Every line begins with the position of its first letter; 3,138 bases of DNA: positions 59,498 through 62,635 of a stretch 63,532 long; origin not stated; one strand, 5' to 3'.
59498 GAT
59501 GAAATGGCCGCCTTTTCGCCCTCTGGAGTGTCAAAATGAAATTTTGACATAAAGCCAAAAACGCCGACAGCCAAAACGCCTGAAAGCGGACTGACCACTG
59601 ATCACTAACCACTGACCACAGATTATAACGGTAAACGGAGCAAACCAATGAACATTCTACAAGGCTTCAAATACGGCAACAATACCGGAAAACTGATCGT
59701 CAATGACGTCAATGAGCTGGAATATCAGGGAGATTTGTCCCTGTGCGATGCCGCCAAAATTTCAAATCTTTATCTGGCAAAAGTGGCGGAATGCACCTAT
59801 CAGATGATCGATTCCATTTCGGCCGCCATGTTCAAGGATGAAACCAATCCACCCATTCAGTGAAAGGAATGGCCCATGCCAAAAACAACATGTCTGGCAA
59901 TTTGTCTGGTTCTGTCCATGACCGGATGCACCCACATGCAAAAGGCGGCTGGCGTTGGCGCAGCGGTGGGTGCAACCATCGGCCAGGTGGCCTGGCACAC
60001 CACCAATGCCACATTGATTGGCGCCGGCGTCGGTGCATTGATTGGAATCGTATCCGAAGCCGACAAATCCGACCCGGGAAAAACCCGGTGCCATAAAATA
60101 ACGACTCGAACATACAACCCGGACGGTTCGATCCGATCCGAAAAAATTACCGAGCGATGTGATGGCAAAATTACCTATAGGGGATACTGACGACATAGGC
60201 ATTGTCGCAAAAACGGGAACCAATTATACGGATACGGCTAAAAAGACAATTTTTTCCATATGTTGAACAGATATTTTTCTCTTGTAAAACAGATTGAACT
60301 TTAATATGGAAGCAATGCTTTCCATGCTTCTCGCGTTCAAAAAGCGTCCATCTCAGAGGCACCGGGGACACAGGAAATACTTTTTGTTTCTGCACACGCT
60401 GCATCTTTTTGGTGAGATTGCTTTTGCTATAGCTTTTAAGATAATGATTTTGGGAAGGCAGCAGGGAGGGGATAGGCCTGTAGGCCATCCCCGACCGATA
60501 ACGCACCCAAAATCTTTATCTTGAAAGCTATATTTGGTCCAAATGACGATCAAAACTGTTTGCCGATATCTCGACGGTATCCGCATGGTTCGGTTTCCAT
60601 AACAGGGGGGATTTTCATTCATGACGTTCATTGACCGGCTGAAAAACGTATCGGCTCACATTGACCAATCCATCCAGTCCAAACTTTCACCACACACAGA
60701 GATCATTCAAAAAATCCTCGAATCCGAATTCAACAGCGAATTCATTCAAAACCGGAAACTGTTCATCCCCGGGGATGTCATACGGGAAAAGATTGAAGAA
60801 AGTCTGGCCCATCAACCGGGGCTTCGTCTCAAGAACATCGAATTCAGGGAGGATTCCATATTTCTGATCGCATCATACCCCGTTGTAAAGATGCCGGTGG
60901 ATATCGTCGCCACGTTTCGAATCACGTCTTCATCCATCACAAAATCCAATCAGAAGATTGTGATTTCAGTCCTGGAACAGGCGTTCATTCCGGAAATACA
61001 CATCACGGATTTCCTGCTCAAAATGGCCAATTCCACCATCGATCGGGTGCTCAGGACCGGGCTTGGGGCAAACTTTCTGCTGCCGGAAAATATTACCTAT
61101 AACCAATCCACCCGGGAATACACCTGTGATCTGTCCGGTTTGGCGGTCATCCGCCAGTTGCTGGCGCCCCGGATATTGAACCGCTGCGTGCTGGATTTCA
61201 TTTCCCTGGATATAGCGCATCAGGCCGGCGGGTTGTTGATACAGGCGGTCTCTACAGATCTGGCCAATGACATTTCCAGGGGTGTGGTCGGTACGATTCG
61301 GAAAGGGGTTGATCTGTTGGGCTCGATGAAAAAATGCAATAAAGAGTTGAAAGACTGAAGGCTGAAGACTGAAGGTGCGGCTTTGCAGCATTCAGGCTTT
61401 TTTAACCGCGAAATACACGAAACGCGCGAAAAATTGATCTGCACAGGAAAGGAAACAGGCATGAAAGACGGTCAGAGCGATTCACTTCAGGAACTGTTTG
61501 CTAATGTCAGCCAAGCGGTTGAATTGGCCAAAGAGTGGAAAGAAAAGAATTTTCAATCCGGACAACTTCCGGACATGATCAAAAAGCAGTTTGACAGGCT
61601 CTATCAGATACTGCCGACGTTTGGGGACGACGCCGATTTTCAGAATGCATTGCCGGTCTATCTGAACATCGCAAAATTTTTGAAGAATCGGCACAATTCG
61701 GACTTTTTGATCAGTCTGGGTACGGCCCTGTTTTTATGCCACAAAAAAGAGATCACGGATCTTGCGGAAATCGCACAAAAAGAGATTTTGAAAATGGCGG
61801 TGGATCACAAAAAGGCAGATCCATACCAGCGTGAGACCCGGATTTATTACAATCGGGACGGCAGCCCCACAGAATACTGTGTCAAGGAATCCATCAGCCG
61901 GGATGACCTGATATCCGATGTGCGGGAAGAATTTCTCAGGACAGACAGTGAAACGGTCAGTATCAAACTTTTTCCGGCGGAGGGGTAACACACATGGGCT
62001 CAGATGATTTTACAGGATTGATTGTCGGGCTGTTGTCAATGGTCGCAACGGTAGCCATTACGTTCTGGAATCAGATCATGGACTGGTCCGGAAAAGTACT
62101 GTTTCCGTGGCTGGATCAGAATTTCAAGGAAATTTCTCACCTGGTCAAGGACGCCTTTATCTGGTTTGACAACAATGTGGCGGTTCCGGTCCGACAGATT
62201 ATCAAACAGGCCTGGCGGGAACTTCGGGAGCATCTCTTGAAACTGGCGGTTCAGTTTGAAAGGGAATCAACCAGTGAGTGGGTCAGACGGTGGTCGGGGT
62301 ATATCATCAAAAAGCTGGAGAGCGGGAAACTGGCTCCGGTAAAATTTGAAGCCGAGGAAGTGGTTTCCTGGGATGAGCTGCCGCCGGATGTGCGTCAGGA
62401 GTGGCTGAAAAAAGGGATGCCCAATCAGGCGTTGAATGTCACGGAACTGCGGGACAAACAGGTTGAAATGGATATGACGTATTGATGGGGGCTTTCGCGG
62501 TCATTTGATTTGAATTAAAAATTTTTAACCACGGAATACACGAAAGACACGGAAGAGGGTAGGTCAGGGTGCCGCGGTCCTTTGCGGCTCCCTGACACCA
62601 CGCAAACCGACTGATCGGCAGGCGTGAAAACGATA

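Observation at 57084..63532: Divergent sigma-54 activator and an array of uncharacterised small membrane, lipoprotein and soluble proteins ending in an AAA+ ATPase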

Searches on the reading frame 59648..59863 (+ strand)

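Call 5: search_protein_families(library=pfam, proteins=[window:59648-59863:+], max_evalue=0.1)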
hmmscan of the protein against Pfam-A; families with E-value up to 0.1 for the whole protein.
window:59648-59863:+ (71 aa): 0 families

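Call 20: search_protein_families(library=padloc, proteins=[window:59648-59863:+], max_evalue=0.1)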
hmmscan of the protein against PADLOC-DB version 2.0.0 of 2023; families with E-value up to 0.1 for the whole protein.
window:59648-59863:+ (71 aa): 0 families

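Call 21: search_protein_families(library=ncbifam, proteins=[window:59648-59863:+], max_evalue=0.1)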
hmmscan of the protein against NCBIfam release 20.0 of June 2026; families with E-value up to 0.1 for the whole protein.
window:59648-59863:+ (71 aa): 1 family
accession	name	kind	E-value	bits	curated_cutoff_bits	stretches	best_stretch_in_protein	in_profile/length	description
NF009121.0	PRK12473.1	subfamily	0.049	13.2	241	1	11-55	117-160/198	hypothetical protein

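Call 25: search_protein_families(library=phrogs, proteins=[window:59648-59863:+], max_evalue=0.1)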
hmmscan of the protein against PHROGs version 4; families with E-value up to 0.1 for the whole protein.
window:59648-59863:+ (71 aa): 0 families

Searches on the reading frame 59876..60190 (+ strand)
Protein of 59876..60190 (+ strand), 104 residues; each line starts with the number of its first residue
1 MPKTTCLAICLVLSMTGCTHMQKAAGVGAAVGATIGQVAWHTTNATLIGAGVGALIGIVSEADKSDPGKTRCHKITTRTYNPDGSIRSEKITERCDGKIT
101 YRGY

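Call 5: search_protein_families(library=pfam, proteins=[window:59876-60190:+], max_evalue=0.1)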
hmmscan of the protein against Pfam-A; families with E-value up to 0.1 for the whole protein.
window:59876-60190:+ (104 aa): 6 families
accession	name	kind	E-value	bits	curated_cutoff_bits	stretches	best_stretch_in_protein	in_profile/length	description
PF13441.11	Gly-zipper_YMGG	-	1e-06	28.8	28.9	1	21-60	3-42/45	YMGG-like Gly-zipper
PF05433.20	Rick_17kDa_Anti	-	0.00021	21.6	24.2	1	25-57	3-39/43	Glycine zipper 2TM domain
PF13488.11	Gly-zipper_Omp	-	0.00025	21.3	25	1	25-57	3-35/46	Glycine zipper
PF11106.13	YjbE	-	0.0012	19.4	27.9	1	9-63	7-61/79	Exopolysaccharide production protein YjbE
PF17508.7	MccV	-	0.054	14.5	27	1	20-70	8-57/104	Microcin V bacteriocin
PF05818.17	TraT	-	0.061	13.5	31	1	23-62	89-128/214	Enterobacterial TraT complement resistance protein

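Call 20: search_protein_families(library=padloc, proteins=[window:59876-60190:+], max_evalue=0.1)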
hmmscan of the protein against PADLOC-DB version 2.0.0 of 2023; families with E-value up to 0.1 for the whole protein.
window:59876-60190:+ (104 aa): 0 families

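Call 21: search_protein_families(library=ncbifam, proteins=[window:59876-60190:+], max_evalue=0.1)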
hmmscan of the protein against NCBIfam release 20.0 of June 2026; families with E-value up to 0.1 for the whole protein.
window:59876-60190:+ (104 aa): 4 families
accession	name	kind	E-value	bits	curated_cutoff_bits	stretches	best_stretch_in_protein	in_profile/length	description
NF053611.1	YiaD_Gzip_OmpA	equivalog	1.3e-05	25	175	1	9-59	4-66/206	YiaD family glycine zipper/OmpA-like lipoprotein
NF038224.1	OmpA_like_CmpA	equivalog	0.0013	18.3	300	1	20-64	36-80/233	C-OmpA-like family protein CmpA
NF007830.1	PRK10540.1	equivalog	0.0097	15.8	98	1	4-57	10-67/72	osmotically-inducible lipoprotein OsmB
TIGR02865.1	spore_II_E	equivalog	0.077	11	490.8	1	22-60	192-230/764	stage II sporulation protein E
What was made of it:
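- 59876..60190 (+): Glycine-zipper lipoprotein, 104 aa (cargo module 1). It was seen only in this lineage. Gly-zipper_YMGG 1e-6 (borderline) and YiaD/OsmB-like NCBIfam hits (calls 5, 21).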

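Call 25: search_protein_families(library=phrogs, proteins=[window:59876-60190:+], max_evalue=0.1)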
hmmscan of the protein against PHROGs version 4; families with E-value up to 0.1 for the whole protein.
window:59876-60190:+ (104 aa): 9 families
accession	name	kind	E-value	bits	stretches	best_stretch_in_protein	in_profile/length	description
phrog_14537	-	unknown function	4.8e-05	23.9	1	9-59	10-67/295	-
phrog_16930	-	unknown function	0.012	15.8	1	9-59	66-116/434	-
phrog_15869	-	unknown function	0.017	16.2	1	4-77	33-102/137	-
phrog_198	-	lysis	0.069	14.1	1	26-63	10-47/125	holin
phrog_13877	-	unknown function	0.07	14.1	1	25-62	57-94/150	-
phrog_30612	-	unknown function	0.073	14.4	1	21-64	1-45/108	-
phrog_3405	-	unknown function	0.076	12.6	1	4-66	442-506/645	-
phrog_594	-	unknown function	0.091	14.2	0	24-59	52-80/85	-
phrog_5218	-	unknown function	0.099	11.6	1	8-74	612-666/1599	-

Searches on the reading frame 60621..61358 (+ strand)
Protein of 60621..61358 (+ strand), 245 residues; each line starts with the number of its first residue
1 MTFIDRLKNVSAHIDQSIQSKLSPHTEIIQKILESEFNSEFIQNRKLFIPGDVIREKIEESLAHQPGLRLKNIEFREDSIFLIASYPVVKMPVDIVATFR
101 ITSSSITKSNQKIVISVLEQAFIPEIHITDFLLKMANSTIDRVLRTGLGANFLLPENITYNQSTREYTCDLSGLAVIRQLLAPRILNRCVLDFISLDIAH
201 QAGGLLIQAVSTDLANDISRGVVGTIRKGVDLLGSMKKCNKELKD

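Call 5: search_protein_families(library=pfam, proteins=[window:60621-61358:+], max_evalue=0.1)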
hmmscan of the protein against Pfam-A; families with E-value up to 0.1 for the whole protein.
window:60621-61358:+ (245 aa): 0 families

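Call 13: find_homologous_proteins(query=window:60621-61358:+, max_evalue=0.001)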
Query window:60621-61358:+ (245 aa): 2 proteins with E <= 0.001 among 679 candidates.
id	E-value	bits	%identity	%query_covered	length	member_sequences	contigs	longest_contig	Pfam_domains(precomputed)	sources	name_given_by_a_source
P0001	3.0e-152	522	100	100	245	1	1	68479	-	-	-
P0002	1.3e-76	275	86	66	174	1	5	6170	-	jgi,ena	-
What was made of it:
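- p245 is nearly an orphan (call 13).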

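Call 14: find_encoding_contigs(protein=P0002, flank=10000, max_places=6)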
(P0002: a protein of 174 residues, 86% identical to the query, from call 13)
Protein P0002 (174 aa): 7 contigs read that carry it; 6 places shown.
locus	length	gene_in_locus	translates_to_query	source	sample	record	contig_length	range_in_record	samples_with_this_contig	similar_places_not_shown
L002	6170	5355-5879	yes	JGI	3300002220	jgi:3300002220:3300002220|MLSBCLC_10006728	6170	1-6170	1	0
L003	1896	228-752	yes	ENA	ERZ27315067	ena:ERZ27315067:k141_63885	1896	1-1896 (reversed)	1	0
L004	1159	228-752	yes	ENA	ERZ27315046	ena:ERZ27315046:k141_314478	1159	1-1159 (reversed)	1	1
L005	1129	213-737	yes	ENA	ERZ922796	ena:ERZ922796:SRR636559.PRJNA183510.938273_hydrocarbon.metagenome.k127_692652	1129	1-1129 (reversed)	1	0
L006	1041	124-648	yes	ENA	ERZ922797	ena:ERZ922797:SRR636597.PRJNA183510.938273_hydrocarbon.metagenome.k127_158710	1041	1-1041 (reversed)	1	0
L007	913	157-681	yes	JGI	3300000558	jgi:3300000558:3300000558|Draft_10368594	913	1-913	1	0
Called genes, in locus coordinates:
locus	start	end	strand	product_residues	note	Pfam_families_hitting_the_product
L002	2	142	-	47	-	?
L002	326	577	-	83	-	-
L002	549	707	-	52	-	-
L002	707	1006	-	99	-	-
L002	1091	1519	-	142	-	-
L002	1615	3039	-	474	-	PF00158:Sigma54_activat, PF01078:Mg_chelatase, PF14532:Sigma54_activ_2 (weak), PF07724:AAA_2 (weak), PF25601:AAA_lid_14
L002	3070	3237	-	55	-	-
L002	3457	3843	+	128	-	PF06803:DUF1232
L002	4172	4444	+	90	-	-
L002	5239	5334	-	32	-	-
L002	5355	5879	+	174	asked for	-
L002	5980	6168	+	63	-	?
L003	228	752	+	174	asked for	-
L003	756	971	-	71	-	-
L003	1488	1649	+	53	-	-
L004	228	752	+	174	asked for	-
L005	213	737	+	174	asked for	-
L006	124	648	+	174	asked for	-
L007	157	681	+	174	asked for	-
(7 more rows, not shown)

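Call 15: find_encoding_contigs(protein=P0001, flank=10000, max_places=6)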
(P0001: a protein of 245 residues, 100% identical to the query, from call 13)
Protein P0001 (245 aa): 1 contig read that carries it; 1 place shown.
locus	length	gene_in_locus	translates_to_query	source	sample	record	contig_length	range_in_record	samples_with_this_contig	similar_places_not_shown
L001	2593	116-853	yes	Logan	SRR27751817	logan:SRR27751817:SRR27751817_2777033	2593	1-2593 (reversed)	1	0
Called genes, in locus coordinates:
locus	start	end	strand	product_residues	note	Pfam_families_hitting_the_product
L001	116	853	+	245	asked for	-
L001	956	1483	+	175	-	-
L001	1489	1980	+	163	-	-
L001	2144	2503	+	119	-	-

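Call 20: search_protein_families(library=padloc, proteins=[window:60621-61358:+], max_evalue=0.1)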
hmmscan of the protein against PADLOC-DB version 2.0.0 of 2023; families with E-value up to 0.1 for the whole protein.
window:60621-61358:+ (245 aa): 0 families

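Call 21: search_protein_families(library=ncbifam, proteins=[window:60621-61358:+], max_evalue=0.1)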
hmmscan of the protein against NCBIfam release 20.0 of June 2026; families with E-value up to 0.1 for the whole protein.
window:60621-61358:+ (245 aa): 0 families

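Call 25: search_protein_families(library=phrogs, proteins=[window:60621-61358:+], max_evalue=0.1)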
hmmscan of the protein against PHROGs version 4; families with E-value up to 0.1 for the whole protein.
window:60621-61358:+ (245 aa): 0 families

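Call 105: search_solved_structures(query=A5, max_evalue=1)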
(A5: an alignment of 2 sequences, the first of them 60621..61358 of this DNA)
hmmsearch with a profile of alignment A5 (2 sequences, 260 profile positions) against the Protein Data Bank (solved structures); distinct sequences matched with E-value up to 1: 0.

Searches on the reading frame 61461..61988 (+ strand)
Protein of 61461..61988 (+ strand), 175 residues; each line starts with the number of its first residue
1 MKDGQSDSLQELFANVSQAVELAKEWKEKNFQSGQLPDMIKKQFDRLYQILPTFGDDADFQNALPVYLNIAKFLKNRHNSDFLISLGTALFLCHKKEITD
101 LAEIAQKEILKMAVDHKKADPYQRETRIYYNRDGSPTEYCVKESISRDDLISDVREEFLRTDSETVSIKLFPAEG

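Call 5: search_protein_families(library=pfam, proteins=[window:61461-61988:+], max_evalue=0.1)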
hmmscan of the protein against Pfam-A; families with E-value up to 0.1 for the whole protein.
window:61461-61988:+ (175 aa): 1 family
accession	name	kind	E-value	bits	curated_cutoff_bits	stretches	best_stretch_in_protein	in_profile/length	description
PF21283.2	EPCAM-Trop-2_C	-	0.0015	19.1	25.9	1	20-130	6-111/113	EPCAM/Trop-2, C-terminal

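Call 20: search_protein_families(library=padloc, proteins=[window:61461-61988:+], max_evalue=0.1)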
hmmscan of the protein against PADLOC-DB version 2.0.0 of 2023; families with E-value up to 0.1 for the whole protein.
window:61461-61988:+ (175 aa): 0 families

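Call 21: search_protein_families(library=ncbifam, proteins=[window:61461-61988:+], max_evalue=0.1)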
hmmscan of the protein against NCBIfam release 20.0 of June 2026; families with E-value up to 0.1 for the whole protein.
window:61461-61988:+ (175 aa): 1 family
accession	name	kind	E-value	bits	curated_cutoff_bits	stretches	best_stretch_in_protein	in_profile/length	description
TIGR01435.1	glu_cys_lig_rel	equivalog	0.062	11.5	656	1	21-78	115-172/719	bifunctional glutamate--cysteine ligase/glutathione synthetase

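Call 25: search_protein_families(library=phrogs, proteins=[window:61461-61988:+], max_evalue=0.1)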
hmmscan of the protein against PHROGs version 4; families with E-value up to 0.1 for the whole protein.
window:61461-61988:+ (175 aa): 0 families

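Call 104: search_solved_structures(query=A9, max_evalue=1)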
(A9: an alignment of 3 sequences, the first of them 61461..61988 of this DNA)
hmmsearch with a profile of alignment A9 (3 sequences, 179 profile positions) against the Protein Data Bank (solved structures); distinct sequences matched with E-value up to 1: 3.
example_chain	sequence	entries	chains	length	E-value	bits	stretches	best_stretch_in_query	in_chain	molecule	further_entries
8v3b_a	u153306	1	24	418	0.076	16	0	6-64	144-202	O43_129_+4 component B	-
9k7z_A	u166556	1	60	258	0.35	13.8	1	21-90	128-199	Cage-i53-Zn1-HEHE-16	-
8v2d_y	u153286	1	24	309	0.45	13.5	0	6-64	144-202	O43_129 component B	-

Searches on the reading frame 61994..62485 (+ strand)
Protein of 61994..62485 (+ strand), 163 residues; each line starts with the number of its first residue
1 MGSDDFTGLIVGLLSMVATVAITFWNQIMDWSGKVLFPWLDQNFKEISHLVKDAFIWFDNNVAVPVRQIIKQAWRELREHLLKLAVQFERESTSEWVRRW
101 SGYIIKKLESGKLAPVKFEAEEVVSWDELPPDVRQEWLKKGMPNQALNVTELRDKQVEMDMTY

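Call 5: search_protein_families(library=pfam, proteins=[window:61994-62485:+], max_evalue=0.1)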
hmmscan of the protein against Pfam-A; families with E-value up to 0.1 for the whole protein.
window:61994-62485:+ (163 aa): 0 families

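Call 20: search_protein_families(library=padloc, proteins=[window:61994-62485:+], max_evalue=0.1)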
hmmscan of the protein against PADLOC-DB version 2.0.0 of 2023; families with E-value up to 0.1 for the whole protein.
window:61994-62485:+ (163 aa): 0 families

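Call 21: search_protein_families(library=ncbifam, proteins=[window:61994-62485:+], max_evalue=0.1)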
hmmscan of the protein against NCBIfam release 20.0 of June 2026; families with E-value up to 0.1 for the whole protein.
window:61994-62485:+ (163 aa): 1 family
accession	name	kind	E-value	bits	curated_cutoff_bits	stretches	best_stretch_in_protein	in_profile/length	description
TIGR01980.1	sufB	equivalog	0.069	11.8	346.4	1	77-145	39-103/448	Fe-S cluster assembly protein SufB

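Call 25: search_protein_families(library=phrogs, proteins=[window:61994-62485:+], max_evalue=0.1)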
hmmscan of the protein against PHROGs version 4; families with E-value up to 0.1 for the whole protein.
window:61994-62485:+ (163 aa): 0 families

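Call 61: find_related_loci(query=A7, collection=metagenome_contigs, flank=10000)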
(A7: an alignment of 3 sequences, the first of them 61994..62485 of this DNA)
Query A7 (163 aa) in metagenome_contigs; peptide patterns used: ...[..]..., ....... (x = any residue, [..] = any of these).
497 stretches matched a pattern, but none encodes a relative of the query by tblastn (E <= 1e-3).

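Call 79: find_related_loci(query=A7, collection=viral_contigs, flank=10000)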
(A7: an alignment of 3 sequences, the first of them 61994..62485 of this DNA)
Query A7 (163 aa) in viral_contigs; peptide patterns used: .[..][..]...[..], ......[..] (x = any residue, [..] = any of these).
144 stretches matched a pattern, but none encodes a relative of the query by tblastn (E <= 1e-3).
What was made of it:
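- Tried and rejected: The viral_contigs scan with p163 gave nothing (call 79).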

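Call 80: search_dna_similar(query=window:61994-62485:+, collection=plasmids, mode=protein, max_evalue=0.001, max_rows=10)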
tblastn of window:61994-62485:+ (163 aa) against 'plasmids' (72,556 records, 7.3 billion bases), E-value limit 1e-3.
Records with a match: 1; places in all: 1; records where one place covers at least 80% of the query: 1.
Best place of each record, by identity: <60% 1.
By first word of the organism name: Nostoc 1.
By predicted mobility (MOB-suite, as given by PLSDB): non-mobilizable 1.
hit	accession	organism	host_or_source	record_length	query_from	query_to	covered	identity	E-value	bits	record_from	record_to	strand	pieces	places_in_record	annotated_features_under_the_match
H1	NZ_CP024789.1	Nostoc flagelliforme CCNUN1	cell culture,desert soil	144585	24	159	83%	40.7%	7e-23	100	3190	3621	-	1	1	hypothetical protein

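Call 82: get_annotated_region(hit=H1, flank=10000)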
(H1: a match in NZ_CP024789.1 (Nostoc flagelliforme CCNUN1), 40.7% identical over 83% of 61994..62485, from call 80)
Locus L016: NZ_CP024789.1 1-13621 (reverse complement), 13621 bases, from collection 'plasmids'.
description: Nostoc flagelliforme CCNUN1 plasmid pNFSY04, complete sequence
organism: Nostoc flagelliforme CCNUN1 (NCBI taxid 2038116)
taxonomy: Bacteria; Cyanobacteriota; Cyanophyceae; Nostocales; Nostocaceae; Nostoc; Nostoc flagelliforme; Nostoc flagelliforme CCNUN1
host: -; source: cell culture,desert soil; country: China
typing (MOB-suite, as given by PLSDB): non-mobilizable
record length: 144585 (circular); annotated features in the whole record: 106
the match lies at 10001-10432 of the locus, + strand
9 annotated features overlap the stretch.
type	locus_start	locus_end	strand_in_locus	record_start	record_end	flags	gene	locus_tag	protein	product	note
CDS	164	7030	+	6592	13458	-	-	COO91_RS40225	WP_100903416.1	filamentous hemagglutinin N-terminal domain-containing protein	-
CDS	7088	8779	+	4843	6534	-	-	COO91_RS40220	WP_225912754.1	ShlB/FhaC/HecB family hemolysin secretion/activation protein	GO:0006811 - monoatomic ion transport [Evidence IEA]; GO:0015031 - protein transport [Evidence IEA]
CDS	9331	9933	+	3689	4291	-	-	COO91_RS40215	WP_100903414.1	hypothetical protein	-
CDS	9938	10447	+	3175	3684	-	-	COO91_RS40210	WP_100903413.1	hypothetical protein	-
CDS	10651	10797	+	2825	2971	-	-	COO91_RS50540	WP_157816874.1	hypothetical protein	-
CDS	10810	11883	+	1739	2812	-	-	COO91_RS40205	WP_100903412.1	ATP-binding protein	-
CDS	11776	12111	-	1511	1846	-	-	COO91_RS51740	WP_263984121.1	hypothetical protein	-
CDS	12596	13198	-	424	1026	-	-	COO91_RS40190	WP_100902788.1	IS630 family transposase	-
CDS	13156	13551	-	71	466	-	-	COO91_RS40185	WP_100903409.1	helix-turn-helix domain-containing protein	-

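Call 90: search_protein_families(library=padloc, proteins=[L016:10810-11883:+], max_evalue=0.01)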
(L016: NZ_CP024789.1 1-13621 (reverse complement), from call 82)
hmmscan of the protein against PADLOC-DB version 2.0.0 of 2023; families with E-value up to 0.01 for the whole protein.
L016:10810-11883:+ (357 aa): 6 families
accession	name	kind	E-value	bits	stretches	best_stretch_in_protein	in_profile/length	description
PDLC02196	IetA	-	5.8e-32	109.5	1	27-280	66-309/374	-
PDLC04232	IetA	-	1.3e-29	101.7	1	14-295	48-321/330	-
PDLC02195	IetA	-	1.5e-21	75.1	1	36-294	91-338/395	-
PDLC04231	IetA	-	4.9e-17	60.6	1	86-221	113-247/262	-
PDLC00914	TRIP13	-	6.6e-11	40.2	1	97-232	78-229/302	TRIP13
PDLC00915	TRIP13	-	4.4e-10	37.4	1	45-295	20-292/302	TRIP13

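Call 103: search_solved_structures(query=A7, max_evalue=1)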
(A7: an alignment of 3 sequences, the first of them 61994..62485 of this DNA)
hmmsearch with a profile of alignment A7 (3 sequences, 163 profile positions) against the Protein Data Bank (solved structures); distinct sequences matched with E-value up to 1: 1.
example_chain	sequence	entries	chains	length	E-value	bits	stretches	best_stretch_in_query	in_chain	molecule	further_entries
8z9a_D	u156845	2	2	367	0.91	12.5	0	16-83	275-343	Odorant receptor, ApisOR5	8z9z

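Call 107: search_dna_similar(query=L016:9938-10447:+, collection=plasmids, mode=protein, max_evalue=0.001, max_rows=20)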
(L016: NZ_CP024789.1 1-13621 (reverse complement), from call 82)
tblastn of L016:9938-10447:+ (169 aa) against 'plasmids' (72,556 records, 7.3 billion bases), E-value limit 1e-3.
Records with a match: 2; places in all: 2; records where one place covers at least 80% of the query: 2.
Best place of each record, by identity: >=99% 1; <60% 1.
By first word of the organism name: Nostoc 1; Streptomyces 1.
By predicted mobility (MOB-suite, as given by PLSDB): non-mobilizable 2.
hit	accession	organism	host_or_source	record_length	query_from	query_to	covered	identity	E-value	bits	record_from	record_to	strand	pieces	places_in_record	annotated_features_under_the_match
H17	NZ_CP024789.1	Nostoc flagelliforme CCNUN1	cell culture,desert soil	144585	23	169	87%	100.0%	8e-93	301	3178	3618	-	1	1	hypothetical protein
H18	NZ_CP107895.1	Streptomyces sp. NBC_00467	-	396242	23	163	83%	22.0%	6e-4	47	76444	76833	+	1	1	hypothetical protein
